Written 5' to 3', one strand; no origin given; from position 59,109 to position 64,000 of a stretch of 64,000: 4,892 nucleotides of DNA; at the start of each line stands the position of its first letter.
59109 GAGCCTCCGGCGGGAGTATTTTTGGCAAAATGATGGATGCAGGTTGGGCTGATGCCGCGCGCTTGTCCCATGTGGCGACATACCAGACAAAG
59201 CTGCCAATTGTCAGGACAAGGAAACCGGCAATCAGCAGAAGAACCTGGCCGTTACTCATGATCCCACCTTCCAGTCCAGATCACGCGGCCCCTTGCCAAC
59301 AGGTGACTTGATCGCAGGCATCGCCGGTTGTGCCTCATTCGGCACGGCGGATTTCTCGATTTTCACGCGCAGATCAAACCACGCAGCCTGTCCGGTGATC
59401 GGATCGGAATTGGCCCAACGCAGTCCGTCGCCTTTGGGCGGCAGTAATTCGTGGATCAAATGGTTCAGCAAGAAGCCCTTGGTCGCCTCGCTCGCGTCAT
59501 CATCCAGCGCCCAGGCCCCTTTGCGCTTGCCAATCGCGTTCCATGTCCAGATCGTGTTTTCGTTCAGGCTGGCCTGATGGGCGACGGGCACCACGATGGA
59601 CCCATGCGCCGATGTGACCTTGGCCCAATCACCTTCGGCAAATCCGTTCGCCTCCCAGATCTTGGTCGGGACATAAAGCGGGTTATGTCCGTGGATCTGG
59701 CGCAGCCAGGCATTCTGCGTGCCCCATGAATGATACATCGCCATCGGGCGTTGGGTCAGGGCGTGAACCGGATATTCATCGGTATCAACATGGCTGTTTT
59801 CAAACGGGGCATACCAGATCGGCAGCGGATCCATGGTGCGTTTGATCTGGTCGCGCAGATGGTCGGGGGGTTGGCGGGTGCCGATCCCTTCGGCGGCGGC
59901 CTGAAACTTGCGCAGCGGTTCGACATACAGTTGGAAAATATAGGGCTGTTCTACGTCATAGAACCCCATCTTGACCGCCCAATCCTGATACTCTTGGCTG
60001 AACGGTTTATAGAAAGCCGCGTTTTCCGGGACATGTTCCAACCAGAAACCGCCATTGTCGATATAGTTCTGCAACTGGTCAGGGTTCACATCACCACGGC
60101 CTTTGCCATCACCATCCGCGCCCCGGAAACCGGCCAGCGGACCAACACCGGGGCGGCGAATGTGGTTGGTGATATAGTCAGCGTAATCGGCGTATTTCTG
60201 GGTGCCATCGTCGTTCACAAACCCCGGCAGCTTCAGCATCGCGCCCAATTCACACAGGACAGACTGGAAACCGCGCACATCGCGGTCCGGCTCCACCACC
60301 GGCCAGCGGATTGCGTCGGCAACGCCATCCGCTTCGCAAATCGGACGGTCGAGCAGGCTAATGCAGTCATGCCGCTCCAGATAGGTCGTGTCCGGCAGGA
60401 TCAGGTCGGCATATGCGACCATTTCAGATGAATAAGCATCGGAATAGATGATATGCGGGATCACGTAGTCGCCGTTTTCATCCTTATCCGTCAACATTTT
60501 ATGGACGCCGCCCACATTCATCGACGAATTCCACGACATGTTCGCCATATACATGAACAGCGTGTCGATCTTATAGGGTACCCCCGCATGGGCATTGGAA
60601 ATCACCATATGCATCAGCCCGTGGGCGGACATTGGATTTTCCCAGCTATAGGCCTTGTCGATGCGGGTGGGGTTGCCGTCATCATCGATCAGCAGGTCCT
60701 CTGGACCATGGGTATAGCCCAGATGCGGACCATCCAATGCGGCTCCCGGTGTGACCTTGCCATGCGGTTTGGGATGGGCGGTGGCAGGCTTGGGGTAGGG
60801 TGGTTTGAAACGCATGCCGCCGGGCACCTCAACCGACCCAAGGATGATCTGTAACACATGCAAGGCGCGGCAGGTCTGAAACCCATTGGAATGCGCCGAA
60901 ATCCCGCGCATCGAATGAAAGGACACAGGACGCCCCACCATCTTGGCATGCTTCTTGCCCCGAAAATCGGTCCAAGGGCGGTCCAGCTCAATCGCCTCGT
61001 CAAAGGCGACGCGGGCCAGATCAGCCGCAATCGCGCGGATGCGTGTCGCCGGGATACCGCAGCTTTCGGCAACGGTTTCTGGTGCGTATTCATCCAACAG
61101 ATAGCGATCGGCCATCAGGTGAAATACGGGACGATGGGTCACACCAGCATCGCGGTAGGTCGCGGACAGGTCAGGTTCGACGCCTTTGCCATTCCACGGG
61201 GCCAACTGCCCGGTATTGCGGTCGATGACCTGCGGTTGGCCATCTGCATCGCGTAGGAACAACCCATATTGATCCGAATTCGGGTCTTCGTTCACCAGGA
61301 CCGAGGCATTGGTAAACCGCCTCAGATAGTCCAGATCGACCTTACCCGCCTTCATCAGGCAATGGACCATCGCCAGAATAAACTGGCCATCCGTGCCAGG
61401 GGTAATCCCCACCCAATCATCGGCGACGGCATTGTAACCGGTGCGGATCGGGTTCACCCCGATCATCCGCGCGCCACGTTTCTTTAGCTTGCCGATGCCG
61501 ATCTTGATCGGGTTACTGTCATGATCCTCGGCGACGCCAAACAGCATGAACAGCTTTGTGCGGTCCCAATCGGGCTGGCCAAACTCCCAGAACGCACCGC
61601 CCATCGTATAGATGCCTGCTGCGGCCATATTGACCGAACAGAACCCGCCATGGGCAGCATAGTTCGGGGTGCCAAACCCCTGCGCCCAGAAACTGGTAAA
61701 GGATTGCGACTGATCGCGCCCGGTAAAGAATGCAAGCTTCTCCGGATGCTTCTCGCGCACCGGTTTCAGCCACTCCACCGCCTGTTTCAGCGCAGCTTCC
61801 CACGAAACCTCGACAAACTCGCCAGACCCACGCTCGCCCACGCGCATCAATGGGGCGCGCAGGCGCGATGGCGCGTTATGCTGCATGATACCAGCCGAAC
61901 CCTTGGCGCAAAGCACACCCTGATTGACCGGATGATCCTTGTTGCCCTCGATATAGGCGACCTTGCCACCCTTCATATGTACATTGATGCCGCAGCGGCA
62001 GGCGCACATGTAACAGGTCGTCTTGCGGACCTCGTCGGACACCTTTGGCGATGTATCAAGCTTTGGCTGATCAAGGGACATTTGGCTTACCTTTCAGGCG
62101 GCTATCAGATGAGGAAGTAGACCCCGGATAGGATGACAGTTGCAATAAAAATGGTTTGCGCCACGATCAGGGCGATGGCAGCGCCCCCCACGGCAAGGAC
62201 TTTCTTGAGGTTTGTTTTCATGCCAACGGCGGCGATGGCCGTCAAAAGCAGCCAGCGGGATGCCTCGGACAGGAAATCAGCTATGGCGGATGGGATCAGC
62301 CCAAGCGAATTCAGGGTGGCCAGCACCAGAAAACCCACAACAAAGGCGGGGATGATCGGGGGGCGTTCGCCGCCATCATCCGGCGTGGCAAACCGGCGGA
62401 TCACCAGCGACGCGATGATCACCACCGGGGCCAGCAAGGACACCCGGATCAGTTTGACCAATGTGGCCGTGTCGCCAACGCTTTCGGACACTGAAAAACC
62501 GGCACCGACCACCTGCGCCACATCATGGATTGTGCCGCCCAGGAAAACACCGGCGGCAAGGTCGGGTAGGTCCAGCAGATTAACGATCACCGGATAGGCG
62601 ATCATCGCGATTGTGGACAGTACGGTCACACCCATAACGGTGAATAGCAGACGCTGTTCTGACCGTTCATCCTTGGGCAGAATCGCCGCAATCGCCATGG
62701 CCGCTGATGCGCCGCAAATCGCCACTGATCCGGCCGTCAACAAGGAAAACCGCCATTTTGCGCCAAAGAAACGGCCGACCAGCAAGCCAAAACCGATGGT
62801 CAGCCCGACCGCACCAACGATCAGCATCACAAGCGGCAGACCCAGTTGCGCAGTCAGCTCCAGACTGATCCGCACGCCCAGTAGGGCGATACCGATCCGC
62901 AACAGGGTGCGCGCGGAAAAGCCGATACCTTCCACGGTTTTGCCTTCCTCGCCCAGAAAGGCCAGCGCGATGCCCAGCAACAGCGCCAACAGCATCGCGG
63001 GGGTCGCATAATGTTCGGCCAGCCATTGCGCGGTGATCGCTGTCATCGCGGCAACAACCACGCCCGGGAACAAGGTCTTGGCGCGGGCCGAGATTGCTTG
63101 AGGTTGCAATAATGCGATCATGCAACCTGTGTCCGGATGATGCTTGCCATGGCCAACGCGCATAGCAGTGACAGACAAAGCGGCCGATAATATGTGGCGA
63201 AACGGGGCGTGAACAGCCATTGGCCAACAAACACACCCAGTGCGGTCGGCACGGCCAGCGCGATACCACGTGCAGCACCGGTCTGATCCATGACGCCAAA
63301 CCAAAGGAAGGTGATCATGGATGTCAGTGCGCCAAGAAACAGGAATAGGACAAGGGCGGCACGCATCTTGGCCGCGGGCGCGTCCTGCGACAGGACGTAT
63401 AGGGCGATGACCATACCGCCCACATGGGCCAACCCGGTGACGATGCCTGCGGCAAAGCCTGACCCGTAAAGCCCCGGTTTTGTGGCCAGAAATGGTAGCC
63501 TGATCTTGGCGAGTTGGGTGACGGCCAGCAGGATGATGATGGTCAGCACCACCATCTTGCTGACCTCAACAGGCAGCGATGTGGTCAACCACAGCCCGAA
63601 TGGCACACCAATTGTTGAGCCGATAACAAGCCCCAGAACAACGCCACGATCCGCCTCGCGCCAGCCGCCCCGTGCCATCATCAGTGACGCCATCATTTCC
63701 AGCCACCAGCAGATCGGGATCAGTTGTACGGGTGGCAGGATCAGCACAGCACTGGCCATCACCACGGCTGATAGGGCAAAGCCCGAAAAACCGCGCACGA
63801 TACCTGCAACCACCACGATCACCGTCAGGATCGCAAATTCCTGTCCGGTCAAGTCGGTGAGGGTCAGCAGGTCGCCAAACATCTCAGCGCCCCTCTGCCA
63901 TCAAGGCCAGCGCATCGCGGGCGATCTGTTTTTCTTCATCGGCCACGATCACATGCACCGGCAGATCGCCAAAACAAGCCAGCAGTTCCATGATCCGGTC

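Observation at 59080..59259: Hidden 59-aa membrane protein translationally coupled to both soeA and soeB: candidate fourth Soe subunit or assembly factor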

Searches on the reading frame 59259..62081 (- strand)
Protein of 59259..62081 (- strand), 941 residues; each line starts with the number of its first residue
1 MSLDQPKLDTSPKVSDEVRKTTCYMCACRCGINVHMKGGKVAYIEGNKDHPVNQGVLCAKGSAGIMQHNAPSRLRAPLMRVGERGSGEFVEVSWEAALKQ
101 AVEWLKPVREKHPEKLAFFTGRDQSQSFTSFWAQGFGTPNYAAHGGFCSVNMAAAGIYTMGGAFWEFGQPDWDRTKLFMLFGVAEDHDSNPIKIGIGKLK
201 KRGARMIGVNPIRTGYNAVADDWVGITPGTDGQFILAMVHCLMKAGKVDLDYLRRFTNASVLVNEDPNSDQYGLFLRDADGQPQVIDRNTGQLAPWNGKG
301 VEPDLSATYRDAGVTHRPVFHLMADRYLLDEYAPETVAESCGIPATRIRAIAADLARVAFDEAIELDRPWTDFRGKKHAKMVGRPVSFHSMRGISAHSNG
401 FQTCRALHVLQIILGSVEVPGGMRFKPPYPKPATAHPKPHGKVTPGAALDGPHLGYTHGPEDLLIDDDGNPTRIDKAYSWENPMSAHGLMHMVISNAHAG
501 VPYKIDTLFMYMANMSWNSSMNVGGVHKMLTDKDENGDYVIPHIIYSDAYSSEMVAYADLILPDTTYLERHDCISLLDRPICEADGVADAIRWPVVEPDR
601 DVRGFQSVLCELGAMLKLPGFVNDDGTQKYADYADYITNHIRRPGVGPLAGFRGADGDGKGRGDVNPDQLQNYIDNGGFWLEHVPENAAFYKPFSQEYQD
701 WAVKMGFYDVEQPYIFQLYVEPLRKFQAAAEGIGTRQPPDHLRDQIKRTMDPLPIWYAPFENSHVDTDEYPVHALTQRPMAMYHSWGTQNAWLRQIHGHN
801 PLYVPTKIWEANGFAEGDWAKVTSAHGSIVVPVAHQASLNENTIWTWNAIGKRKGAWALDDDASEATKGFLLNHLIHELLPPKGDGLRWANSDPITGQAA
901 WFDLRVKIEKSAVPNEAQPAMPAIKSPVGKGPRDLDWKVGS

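Call 9: search_protein_families(library=ncbifam, proteins=[window:59259-62081:-], max_evalue=0.01)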
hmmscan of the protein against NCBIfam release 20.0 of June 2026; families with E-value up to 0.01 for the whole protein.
window:59259-62081:- (941 aa): 25 families
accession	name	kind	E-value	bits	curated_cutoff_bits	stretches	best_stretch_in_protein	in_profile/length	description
NF012032.0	PRK15488.1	equivalog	7.7e-56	189.5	694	2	17-258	42-282/759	thiosulfate reductase PhsA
TIGR01553.1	formate-DH-alph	equivalog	4.4e-36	124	814.2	2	17-111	43-142/1009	formate dehydrogenase-N subunit alpha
TIGR02166.1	dmsA_ynfE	subfamily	5e-35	120.8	777.7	2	15-273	41-318/794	DMSO/selenate family reductase complex A subunit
TIGR03479.1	DMSO_red_II_alp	subfamily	7.7e-31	107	984.75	2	19-358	59-424/913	molybdopterin-dependent oxidoreductase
TIGR01591.1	Fdh-alpha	equivalog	1.5e-30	106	666.25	1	21-255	1-236/672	formate dehydrogenase subunit alpha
NF041513.1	formate_DH_Act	exception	1.1e-27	96.3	1400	3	13-110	37-132/1067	formate dehydrogenase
NF041783.2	mnquin_red_QrcB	equivalog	7.1e-26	90.6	440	1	17-248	51-283/695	menaquinone reductase molybdopterin-binding-like subunit QrcB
NF011567.1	PRK14991.1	equivalog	2.7e-24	85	1750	3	121-260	229-377/1022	tetrathionate reductase subunit TtrA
NF041884.1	selenate_YnfF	exception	3.9e-22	78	1650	1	14-256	41-298/798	selenate/tellurate reductase subunit YnfF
NF041323.1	Nitr_red_NasA_Halo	equivalog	7.6e-21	74.3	1000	1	26-259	3-238/673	assimilatory nitrate reductase NasA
NF047855.1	AssmNtatRedNasC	equivalog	9.4e-21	73.7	1100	1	15-259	17-265/708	assimilatory nitrate reductase catalytic subunit NasC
TIGR00509.1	bisC_fam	subfamily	1.8e-20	72.8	1017.55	2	195-258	196-260/772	molybdopterin guanine dinucleotide-containing S/N-oxide reductase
NF041885.1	selenate_YnfE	exception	3.6e-20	71.4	1675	1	16-257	46-306/805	selenate/tellurate reductase subunit YnfE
NF011566.1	PRK14990.1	exception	1.1e-18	66.7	1600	1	17-257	57-319/814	dimethylsulfoxide reductase subunit A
NF041714.1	arsenate_red_ArrA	equivalog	1.2e-17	63.3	1600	1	5-246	38-285/848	arsenate respiratory reductase molybdopterin-containing subunit ArrA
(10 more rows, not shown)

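Call 10: search_protein_families(library=pfam, proteins=[window:59259-62081:-], max_evalue=0.1)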
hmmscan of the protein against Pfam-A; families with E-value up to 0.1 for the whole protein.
window:59259-62081:- (941 aa): 3 families
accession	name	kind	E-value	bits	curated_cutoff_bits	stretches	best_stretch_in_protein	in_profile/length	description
PF00384.28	Molybdopterin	-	2.4e-25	89.7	24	1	73-581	1-327/353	Molybdopterin oxidoreductase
PF04879.21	Molybdop_Fe4S4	-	1.7e-17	63.6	22.7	1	18-67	3-52/55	Molybdopterin oxidoreductase Fe4S4 domain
PF01568.27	Molydop_binding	-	1.2e-05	25.8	26.8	1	775-852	4-82/110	Molydopterin dinucleotide binding domain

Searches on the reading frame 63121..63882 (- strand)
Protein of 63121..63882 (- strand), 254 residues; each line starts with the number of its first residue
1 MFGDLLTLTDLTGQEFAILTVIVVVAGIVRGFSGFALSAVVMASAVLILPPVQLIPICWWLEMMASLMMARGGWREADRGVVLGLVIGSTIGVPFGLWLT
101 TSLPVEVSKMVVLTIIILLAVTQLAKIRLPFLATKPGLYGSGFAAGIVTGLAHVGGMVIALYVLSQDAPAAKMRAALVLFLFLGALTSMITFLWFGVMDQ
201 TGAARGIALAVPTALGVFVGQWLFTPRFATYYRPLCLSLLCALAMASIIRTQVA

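Call 63: search_protein_families(library=pfam, proteins=[window:63121-63882:-], max_evalue=0.001)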
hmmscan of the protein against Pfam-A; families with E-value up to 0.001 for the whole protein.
window:63121-63882:- (254 aa): 1 family
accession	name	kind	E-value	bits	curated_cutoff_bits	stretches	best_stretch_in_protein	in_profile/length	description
PF01925.25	TauE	-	3.2e-20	73.3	32.6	1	20-245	2-235/237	Sulfite exporter TauE/SafE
